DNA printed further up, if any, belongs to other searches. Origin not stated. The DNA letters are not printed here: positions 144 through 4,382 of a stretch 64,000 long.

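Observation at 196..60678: Ten copies of a 66-nt promoter module: two tandem TTGCGY-N4-TTCACG units at a fixed 32-nt distance from an extended -10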

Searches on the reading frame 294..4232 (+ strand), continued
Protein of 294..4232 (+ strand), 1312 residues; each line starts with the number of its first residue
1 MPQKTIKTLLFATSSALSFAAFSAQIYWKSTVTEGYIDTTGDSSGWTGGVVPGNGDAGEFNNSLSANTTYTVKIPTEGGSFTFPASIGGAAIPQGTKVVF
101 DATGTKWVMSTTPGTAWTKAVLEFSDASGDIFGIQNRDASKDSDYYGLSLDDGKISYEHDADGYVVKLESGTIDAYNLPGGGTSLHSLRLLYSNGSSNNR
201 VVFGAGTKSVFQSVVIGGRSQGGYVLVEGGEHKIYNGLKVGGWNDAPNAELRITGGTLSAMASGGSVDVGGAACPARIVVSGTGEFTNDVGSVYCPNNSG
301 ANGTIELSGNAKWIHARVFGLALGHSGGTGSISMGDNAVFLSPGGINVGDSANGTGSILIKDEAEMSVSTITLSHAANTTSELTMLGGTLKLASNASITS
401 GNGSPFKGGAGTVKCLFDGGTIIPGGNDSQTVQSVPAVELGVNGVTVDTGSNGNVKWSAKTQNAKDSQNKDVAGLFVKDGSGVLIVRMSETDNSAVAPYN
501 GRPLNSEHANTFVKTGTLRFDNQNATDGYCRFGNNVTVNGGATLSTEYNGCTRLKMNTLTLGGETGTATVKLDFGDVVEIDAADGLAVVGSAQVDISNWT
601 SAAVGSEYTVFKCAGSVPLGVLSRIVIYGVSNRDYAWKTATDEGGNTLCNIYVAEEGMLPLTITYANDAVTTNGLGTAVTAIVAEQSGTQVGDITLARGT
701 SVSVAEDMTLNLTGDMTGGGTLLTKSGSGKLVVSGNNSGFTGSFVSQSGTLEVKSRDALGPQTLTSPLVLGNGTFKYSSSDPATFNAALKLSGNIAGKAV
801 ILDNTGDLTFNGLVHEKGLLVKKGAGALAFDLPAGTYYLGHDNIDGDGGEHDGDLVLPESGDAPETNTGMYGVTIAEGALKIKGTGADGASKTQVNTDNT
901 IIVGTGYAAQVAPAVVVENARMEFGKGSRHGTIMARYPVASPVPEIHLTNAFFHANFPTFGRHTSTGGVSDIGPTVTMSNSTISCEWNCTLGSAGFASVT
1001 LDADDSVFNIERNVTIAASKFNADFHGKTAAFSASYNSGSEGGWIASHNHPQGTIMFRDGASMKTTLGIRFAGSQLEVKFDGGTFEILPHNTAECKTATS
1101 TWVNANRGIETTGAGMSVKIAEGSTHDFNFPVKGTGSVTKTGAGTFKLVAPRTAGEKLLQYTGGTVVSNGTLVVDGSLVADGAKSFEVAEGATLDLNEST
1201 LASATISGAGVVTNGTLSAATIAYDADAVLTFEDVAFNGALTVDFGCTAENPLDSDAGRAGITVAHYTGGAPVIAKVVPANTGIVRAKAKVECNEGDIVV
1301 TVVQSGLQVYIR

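Call 39: find_encoding_contigs(protein=P0010, flank=10000, max_places=3)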
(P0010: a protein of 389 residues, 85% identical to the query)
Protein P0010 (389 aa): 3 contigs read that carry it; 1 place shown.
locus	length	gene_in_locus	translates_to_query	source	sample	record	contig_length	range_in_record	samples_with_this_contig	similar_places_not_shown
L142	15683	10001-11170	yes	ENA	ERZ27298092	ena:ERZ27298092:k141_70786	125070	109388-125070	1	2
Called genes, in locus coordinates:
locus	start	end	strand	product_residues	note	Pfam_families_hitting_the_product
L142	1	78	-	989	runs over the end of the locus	-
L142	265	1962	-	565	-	PF00657:Lipase_GDSL, PF13472:Lipase_GDSL_2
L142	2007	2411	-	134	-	-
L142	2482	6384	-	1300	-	-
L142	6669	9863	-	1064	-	PF02837:Glyco_hydro_2_N, PF00703:Glyco_hydro_2 (weak), PF02836:Glyco_hydro_2_C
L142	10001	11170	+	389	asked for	PF13377:Peripla_BP_3, PF12833:HTH_18, PF00165:HTH_AraC (weak)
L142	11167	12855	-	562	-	PF00474:SSF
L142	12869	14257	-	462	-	PF00370:FGGY_N, PF02782:FGGY_C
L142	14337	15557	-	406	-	PF13407:Peripla_BP_4 (weak), PF00165:HTH_AraC (faint), PF13377:Peripla_BP_3, PF12833:HTH_18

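Call 41: list_cluster_members(proteins=[P0001, P0011, P0016, P0025, P0043, P0044, P0015, P0004])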
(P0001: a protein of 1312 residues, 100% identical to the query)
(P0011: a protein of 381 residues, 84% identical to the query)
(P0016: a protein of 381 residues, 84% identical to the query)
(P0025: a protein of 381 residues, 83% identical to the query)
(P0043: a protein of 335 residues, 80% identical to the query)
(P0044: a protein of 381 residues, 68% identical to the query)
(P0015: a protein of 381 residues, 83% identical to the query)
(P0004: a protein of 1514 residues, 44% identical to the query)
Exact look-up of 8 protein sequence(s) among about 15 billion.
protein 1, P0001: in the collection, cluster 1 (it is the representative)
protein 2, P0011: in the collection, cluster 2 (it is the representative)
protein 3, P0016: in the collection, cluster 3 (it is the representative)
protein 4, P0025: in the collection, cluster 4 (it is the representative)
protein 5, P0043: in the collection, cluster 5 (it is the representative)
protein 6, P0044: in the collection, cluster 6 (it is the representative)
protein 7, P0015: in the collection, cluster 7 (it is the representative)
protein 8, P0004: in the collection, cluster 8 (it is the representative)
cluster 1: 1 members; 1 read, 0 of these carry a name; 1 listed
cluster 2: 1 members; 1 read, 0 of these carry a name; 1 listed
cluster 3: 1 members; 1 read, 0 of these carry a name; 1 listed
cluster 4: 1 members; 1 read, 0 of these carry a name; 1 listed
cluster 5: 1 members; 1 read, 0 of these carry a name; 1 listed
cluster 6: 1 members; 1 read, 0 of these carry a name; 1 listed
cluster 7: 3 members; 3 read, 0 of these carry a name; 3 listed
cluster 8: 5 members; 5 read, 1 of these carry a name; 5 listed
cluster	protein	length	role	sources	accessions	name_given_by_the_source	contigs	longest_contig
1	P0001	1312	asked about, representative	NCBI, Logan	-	-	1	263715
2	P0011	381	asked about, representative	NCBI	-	-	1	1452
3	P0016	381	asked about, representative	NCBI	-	-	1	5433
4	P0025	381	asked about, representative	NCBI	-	-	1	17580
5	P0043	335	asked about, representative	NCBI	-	-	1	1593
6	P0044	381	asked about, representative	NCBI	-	-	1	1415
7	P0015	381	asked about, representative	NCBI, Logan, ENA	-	-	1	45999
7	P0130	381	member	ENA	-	-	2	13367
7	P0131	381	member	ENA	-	-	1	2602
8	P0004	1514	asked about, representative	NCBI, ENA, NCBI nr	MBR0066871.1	MAG: hypothetical protein IJQ00_04685 [Kiritimatiellae bacterium] | hypothetical protein [Kiritimatiellia bacterium]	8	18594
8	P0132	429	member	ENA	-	-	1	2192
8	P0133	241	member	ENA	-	-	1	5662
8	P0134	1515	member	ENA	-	-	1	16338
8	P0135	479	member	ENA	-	-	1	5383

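Call 42: find_encoding_contigs(protein=P0025, flank=10000, max_places=3)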
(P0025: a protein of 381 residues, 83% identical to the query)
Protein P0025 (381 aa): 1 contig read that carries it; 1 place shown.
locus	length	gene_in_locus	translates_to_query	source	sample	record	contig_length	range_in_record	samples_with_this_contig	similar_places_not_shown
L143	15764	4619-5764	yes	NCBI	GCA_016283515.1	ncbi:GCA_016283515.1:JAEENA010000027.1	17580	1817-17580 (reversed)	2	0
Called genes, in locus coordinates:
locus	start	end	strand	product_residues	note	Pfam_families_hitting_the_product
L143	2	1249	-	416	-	?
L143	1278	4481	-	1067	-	PF02837:Glyco_hydro_2_N, PF00703:Glyco_hydro_2, PF02836:Glyco_hydro_2_C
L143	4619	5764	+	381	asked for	PF13407:Peripla_BP_4 (faint), PF13377:Peripla_BP_3, PF12833:HTH_18, PF00165:HTH_AraC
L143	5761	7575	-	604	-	PF03717:PBP_dimer, PF00905:Transpeptidase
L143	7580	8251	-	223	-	-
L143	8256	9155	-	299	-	PF01795:Methyltransf_5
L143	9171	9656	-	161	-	PF02381:MraZ (faint)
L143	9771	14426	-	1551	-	PF13860:FlgD_ig (weak)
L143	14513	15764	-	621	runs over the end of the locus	PF22848:ASD1_dom, PF06964:Alpha-L-AF_C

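Call 43: find_encoding_contigs(protein=P0057, flank=10000, max_places=3)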
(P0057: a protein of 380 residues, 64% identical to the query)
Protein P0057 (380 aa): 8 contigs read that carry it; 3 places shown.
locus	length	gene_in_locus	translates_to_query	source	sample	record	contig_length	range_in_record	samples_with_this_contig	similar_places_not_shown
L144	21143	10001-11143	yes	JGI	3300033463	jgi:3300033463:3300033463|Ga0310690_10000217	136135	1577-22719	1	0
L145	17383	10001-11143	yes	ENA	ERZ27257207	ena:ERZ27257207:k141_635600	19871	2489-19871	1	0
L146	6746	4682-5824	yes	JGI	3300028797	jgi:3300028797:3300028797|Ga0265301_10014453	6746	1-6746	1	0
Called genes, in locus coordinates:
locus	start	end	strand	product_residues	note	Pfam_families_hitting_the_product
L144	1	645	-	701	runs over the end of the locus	-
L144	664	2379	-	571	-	-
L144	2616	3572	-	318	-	-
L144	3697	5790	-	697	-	PF01869:BcrAD_BadFG, PF06050:HGD-D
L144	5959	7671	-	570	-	PF01055:Glyco_hydro_31_2nd (weak), PF02065:Melibiase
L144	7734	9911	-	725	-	PF17678:Glyco_hydro_92N (weak), PF07971:Glyco_hydro_92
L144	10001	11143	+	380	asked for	PF13377:Peripla_BP_3, PF00165:HTH_AraC (faint), PF12833:HTH_18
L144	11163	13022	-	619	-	PF07940:Hepar_II_III_C (weak)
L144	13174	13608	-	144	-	-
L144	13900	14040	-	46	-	-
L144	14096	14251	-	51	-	-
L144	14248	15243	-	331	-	PF01797:Y1_Tnp (weak)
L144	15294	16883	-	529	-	PF01420:Methylase_S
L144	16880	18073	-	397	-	PF02661:Fic, PF21247:Fic-like_C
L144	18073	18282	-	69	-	-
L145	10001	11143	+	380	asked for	PF13377:Peripla_BP_3, PF00165:HTH_AraC (faint), PF12833:HTH_18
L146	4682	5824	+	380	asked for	PF13377:Peripla_BP_3, PF00165:HTH_AraC (faint), PF12833:HTH_18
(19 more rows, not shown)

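Call 45: search_solved_structures(query=L139:5322-6479:-, max_evalue=0.001, show_alignments=1)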
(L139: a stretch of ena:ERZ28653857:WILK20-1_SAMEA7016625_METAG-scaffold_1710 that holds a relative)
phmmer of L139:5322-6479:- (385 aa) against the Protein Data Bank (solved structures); distinct sequences matched with E-value up to 0.001: 20.
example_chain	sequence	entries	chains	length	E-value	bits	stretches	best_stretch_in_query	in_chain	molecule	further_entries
4fe4_A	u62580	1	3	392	1.3e-29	106.8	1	108-374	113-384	Xylose operon regulatory protein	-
4fe7_A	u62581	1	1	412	1.5e-29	106.5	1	108-374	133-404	Xylose operon regulatory protein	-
3w6v_A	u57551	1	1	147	6.8e-08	35.3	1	280-374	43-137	AdpA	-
3clk_A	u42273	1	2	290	1.2e-07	34.4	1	173-267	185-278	Transcription regulator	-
4rkq_A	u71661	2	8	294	3.2e-06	29.8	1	72-243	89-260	Transcriptional regulator, LacI family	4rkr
9nt6_A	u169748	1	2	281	6.1e-06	28.8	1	70-266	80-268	LacI Transcription Factor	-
9nt3_D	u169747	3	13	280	4.6e-05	25.9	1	72-238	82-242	Ancestral LacI Transcription Factor | LacI Transcription Factor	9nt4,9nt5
3kke_A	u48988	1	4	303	0.0001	24.8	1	93-240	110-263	LacI family Transcriptional regulator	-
4rk0_A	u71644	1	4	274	0.0002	23.9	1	172-267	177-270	LacI family sugar-binding transcriptional regulator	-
2fep_A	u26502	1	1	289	0.00022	23.7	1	92-240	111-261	Catabolite control protein A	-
3gyb_A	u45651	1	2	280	0.00028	23.4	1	93-248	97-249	Transcriptional regulators (LACI-FAMILY TRANSCRIPTIONAL REGULATORY PROTEIN)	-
3oqo_A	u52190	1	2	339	0.00031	23.2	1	93-240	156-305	Catabolite control protein A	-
3oqm_A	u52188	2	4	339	0.00031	23.2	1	93-240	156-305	Catabolite control protein A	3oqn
7vwy_G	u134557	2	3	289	0.0004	22.9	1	284-371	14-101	Right origin-binding protein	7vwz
1d5y_A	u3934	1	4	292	0.00042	22.8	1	284-371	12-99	ROB TRANSCRIPTION FACTOR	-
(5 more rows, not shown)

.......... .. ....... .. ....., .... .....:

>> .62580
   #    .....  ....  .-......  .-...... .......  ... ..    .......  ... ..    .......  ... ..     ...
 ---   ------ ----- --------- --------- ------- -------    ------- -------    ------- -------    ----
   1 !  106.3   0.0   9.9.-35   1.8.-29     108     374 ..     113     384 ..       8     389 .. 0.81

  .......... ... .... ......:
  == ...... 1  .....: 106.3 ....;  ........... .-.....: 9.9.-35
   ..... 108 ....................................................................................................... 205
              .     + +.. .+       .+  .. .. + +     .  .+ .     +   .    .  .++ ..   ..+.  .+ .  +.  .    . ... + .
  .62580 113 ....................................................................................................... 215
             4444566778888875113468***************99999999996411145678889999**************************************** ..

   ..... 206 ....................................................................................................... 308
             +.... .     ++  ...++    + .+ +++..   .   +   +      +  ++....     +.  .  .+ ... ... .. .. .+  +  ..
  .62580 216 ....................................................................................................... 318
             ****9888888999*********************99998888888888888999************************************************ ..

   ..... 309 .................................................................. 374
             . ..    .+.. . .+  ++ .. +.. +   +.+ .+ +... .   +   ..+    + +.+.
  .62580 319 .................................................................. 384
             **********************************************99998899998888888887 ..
